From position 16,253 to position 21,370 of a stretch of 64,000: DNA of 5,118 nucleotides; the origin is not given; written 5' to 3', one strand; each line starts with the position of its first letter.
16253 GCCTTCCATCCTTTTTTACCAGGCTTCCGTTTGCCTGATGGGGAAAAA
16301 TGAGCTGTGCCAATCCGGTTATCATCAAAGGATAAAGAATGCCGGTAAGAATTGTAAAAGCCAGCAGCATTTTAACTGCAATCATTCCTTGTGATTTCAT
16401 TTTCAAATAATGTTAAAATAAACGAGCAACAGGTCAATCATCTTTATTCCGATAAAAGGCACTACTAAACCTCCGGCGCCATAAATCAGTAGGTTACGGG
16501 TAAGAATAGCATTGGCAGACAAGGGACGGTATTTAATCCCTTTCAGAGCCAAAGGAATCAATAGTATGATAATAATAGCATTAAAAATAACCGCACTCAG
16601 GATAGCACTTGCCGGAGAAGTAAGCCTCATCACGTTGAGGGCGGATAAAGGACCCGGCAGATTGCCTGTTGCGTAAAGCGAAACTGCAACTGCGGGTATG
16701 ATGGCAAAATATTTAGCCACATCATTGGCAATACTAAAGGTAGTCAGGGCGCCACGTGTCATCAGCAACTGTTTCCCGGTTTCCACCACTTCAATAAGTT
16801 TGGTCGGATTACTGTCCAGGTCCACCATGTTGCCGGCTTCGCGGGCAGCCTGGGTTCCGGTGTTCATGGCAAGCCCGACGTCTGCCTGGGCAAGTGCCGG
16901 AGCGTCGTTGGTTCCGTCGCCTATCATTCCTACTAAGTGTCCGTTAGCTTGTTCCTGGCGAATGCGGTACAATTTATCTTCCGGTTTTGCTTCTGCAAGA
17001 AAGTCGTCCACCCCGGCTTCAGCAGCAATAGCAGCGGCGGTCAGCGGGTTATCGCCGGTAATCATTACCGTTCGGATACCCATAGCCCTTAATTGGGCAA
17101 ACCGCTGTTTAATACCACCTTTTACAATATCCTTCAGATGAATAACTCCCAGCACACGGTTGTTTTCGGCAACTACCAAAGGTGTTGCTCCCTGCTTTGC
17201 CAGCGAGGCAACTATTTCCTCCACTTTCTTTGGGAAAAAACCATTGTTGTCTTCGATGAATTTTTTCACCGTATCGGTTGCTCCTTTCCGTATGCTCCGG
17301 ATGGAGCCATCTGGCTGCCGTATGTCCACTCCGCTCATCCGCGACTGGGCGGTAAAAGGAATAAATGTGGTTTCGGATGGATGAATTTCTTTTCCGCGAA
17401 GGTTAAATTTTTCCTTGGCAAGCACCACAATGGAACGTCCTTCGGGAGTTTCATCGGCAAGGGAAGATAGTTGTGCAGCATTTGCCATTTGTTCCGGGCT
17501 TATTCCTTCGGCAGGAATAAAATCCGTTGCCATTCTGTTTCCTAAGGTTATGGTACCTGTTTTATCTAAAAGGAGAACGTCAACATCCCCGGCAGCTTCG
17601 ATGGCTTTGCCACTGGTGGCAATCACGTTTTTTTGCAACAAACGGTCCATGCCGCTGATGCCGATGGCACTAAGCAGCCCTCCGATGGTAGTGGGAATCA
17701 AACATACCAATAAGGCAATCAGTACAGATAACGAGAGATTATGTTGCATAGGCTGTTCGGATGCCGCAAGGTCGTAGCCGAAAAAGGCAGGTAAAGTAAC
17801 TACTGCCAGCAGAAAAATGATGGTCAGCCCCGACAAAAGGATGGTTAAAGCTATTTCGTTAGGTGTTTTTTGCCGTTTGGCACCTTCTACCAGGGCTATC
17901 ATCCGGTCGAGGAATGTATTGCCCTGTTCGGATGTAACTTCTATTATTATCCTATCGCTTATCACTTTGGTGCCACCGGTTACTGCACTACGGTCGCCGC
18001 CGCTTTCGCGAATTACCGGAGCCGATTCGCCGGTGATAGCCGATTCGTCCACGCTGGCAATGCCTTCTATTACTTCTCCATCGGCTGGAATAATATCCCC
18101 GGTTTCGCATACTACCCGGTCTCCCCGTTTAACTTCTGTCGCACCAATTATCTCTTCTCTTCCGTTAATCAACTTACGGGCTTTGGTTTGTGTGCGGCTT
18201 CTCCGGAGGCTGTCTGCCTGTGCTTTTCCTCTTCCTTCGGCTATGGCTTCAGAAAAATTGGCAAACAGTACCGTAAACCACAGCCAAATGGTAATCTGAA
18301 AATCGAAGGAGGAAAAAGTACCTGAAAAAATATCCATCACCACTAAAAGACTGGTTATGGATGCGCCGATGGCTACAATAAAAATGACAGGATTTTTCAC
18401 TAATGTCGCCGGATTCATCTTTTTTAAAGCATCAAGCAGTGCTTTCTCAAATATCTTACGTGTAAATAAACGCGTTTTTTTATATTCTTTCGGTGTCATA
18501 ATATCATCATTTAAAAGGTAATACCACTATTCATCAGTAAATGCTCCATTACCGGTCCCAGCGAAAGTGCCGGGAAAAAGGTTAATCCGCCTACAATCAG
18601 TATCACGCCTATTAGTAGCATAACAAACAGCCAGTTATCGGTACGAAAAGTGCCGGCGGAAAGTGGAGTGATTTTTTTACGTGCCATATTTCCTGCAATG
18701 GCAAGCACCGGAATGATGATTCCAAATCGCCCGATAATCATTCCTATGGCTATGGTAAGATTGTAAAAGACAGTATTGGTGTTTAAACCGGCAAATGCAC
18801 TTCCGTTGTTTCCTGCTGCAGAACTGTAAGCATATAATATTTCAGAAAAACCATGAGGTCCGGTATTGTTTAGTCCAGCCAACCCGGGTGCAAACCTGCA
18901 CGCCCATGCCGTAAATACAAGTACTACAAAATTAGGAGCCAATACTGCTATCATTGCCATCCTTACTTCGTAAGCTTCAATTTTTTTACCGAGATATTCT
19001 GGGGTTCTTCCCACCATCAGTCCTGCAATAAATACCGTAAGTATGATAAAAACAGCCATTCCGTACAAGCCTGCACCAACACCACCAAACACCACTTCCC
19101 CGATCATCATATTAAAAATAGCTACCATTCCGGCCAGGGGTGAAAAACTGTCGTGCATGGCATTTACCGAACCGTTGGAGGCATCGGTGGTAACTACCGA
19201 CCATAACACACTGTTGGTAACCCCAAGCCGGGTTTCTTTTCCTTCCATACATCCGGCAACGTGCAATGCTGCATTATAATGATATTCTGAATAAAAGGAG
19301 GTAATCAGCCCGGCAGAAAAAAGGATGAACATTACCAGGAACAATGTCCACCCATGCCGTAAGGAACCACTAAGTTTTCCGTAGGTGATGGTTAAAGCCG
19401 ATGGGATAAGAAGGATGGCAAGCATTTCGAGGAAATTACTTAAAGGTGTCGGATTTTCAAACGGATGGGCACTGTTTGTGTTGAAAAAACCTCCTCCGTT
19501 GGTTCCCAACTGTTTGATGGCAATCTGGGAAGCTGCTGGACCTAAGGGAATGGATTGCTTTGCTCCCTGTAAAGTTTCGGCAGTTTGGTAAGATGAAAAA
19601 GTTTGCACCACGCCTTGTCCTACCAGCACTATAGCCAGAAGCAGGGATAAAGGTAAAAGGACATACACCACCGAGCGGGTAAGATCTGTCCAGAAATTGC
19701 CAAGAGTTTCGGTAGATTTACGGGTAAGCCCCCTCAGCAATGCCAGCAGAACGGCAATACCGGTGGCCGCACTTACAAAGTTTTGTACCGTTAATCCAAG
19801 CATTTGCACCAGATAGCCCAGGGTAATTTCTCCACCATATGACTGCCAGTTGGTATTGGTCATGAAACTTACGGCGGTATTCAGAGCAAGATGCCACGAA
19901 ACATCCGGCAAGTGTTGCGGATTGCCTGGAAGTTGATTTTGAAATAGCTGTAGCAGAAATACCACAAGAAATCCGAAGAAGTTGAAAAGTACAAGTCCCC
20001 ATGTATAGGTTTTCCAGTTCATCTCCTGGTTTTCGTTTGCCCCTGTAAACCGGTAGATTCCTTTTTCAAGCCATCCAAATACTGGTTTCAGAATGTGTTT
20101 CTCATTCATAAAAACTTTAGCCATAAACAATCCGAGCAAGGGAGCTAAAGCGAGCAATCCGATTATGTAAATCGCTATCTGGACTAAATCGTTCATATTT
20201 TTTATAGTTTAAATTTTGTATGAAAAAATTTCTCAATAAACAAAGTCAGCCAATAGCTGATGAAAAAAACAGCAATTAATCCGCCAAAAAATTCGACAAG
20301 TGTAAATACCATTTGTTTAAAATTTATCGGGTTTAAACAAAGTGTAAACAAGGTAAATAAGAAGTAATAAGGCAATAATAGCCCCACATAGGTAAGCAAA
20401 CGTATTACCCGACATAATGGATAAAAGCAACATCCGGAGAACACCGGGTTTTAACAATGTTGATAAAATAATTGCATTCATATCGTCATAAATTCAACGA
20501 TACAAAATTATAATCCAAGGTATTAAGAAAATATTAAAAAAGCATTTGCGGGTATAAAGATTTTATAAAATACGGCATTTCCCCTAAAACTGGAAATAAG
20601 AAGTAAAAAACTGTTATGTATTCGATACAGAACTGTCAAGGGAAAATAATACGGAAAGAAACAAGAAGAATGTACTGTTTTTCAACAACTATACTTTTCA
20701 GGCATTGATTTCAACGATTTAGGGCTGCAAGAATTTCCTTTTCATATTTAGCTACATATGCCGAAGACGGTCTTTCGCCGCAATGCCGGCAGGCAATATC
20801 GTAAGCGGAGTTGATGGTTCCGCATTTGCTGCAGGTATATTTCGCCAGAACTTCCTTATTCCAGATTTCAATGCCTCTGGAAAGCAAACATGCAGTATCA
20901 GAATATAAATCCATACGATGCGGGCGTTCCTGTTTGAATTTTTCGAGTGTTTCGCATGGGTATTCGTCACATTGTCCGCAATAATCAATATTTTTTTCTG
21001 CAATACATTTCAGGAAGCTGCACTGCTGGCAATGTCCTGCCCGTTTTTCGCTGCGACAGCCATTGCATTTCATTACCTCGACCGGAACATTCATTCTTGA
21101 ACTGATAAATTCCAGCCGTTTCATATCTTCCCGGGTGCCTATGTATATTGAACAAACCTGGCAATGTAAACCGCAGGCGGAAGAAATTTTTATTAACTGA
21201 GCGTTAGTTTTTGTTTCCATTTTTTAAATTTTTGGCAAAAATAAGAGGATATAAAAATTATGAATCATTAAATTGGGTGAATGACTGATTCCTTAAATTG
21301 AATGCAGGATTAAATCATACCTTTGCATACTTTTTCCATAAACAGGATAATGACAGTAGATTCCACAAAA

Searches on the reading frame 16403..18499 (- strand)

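Call 22: search_protein_families(library=pfam, proteins=[window:16403-18499:-], max_evalue=0.0001)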
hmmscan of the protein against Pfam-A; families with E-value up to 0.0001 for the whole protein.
window:16403-18499:- (698 aa): 3 families
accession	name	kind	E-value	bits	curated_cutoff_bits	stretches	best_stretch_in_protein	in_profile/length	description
PF00122.25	E1-E2_ATPase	-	3e-33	115.3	28.1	1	103-289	3-180/181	E1-E2 ATPase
PF00702.32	Hydrolase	-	6.7e-28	98.8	26.4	1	306-540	1-191/191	haloacid dehalogenase-like hydrolase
PF12710.13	HAD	-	5.1e-05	24.2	27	0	440-536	67-188/189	haloacid dehalogenase-like hydrolase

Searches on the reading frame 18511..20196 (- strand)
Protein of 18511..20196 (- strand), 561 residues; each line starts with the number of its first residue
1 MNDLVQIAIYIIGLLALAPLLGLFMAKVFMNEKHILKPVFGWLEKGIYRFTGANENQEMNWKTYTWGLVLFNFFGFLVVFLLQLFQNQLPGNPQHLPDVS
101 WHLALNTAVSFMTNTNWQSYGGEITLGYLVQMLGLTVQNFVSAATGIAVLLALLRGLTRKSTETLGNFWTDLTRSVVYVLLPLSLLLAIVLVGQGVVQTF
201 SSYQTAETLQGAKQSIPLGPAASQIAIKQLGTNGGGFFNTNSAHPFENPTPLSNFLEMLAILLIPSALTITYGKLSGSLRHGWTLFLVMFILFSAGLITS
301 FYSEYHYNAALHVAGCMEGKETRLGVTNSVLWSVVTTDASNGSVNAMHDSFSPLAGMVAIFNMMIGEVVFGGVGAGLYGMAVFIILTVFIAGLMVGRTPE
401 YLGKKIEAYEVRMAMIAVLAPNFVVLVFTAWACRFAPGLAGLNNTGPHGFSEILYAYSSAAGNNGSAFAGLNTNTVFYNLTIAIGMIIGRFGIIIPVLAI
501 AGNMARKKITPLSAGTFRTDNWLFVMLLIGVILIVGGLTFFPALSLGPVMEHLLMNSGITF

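Call 22: search_protein_families(library=pfam, proteins=[window:18511-20196:-], max_evalue=0.0001)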
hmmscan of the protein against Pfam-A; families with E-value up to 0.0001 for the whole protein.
window:18511-20196:- (561 aa): 1 family
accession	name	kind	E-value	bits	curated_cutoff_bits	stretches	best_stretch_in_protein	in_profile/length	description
PF03814.21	KdpA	-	2e-240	799.1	22.6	1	9-553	2-548/548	Potassium-transporting ATPase A subunit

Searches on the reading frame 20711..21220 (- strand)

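Call 22: search_protein_families(library=pfam, proteins=[window:20711-21220:-], max_evalue=0.0001)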
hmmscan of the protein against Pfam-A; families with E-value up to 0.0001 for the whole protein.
window:20711-21220:- (169 aa): 2 families
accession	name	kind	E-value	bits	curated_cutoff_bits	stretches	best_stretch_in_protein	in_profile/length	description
PF12675.12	DUF3795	-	1.3e-17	64.4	22.6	1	13-93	2-82/83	Protein of unknown function (DUF3795)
PF13248.11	Zn_ribbon_3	-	2.8e-05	23.8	27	1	127-150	2-25/26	zinc-ribbon domain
